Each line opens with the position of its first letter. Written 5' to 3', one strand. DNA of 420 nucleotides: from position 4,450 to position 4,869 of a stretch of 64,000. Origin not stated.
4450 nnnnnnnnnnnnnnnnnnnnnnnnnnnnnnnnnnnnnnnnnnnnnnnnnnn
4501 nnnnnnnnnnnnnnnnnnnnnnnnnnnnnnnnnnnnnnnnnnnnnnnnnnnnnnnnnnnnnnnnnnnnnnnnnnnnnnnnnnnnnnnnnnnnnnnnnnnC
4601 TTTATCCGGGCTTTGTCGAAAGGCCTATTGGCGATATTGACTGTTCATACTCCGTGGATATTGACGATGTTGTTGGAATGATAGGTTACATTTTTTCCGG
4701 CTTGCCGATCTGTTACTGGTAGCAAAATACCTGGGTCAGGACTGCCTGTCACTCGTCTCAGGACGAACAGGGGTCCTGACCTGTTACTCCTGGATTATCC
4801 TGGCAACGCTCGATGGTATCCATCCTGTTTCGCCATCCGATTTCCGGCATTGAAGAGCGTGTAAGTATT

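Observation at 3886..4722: Small secreted dockerin-cohesin-dockerin adaptor beside an IS256 remnant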

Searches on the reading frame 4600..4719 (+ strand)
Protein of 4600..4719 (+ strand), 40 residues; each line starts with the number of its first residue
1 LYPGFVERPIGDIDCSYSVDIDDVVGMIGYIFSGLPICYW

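Call 66: search_protein_families(library=pfam, proteins=[window:4600-4719:+], max_evalue=10)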
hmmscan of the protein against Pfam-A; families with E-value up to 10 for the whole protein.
seq(40 aa): 0 families

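Call 70: search_solved_structures(query=A6, max_evalue=1, show_alignments=2)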
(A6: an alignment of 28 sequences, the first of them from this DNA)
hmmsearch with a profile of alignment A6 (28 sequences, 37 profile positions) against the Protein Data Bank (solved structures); distinct sequences matched with E-value up to 1: 25.
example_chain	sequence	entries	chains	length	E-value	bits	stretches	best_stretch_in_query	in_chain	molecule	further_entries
4dh2_B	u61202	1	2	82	8.7e-07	31.3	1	2-26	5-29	Dockerin type 1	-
5m2o_B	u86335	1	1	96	9.8e-07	31.1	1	4-21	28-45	Group I Dockerin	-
5n5p_B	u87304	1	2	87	2.9e-06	29.6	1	4-23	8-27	Putative cellulosomal scaffoldin protein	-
5m2s_B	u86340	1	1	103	1.6e-05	27.3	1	5-21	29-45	Doc8: Type I dockerin repeat domain from family 9 glycoside hydrolase WP_009982745[Ruminoc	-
2y3n_B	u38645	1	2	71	4.3e-05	25.9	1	4-21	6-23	CELLULOSOMAL FAMILY-48 PROCESSIVE GLYCOSIDE HYDROLASE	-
2mte_A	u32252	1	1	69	5.4e-05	25.6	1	3-29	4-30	Cellulose 1,4-beta-cellobiosidase (reducing end) CelS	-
5nrk_B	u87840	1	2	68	5.7e-05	25.5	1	4-25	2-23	DocCel5: Type I dockerin repeat domain from A. cellulolyticus family 5 endoglucanase WP_01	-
1daq_A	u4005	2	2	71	5.8e-05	25.5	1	3-29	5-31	ENDOGLUCANASE SS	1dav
5lxv_B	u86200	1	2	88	6.8e-05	25.3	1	3-19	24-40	Carbohydrate-binding protein WP_009985128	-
6kgc_B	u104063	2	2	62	8.2e-05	25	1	6-22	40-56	And cellulose-binding endoglucanase family 9 CelL ortholog dockerin domain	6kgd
5nrm_B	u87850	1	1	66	0.00011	24.5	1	3-19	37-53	DocCel5: Type I dockerin repeat domain from A. cellulolyticus family 5 endoglucanase WP_01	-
6kge_D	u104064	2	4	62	0.00012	24.5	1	3-24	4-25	And cellulose-binding endoglucanase family 9 CelL ortholog dockerin domain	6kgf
6kg9_A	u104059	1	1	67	0.00046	22.6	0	3-24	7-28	And cellulose-binding endoglucanase family 9 CelL ortholog dockerin domain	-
4uyq_B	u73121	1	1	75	0.00066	22.1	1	3-28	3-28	Cellulosomal scaffoldin adaptor protein B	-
4uyp_B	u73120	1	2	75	0.00075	21.9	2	3-28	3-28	Cellulosomal scaffoldin adaptor protein B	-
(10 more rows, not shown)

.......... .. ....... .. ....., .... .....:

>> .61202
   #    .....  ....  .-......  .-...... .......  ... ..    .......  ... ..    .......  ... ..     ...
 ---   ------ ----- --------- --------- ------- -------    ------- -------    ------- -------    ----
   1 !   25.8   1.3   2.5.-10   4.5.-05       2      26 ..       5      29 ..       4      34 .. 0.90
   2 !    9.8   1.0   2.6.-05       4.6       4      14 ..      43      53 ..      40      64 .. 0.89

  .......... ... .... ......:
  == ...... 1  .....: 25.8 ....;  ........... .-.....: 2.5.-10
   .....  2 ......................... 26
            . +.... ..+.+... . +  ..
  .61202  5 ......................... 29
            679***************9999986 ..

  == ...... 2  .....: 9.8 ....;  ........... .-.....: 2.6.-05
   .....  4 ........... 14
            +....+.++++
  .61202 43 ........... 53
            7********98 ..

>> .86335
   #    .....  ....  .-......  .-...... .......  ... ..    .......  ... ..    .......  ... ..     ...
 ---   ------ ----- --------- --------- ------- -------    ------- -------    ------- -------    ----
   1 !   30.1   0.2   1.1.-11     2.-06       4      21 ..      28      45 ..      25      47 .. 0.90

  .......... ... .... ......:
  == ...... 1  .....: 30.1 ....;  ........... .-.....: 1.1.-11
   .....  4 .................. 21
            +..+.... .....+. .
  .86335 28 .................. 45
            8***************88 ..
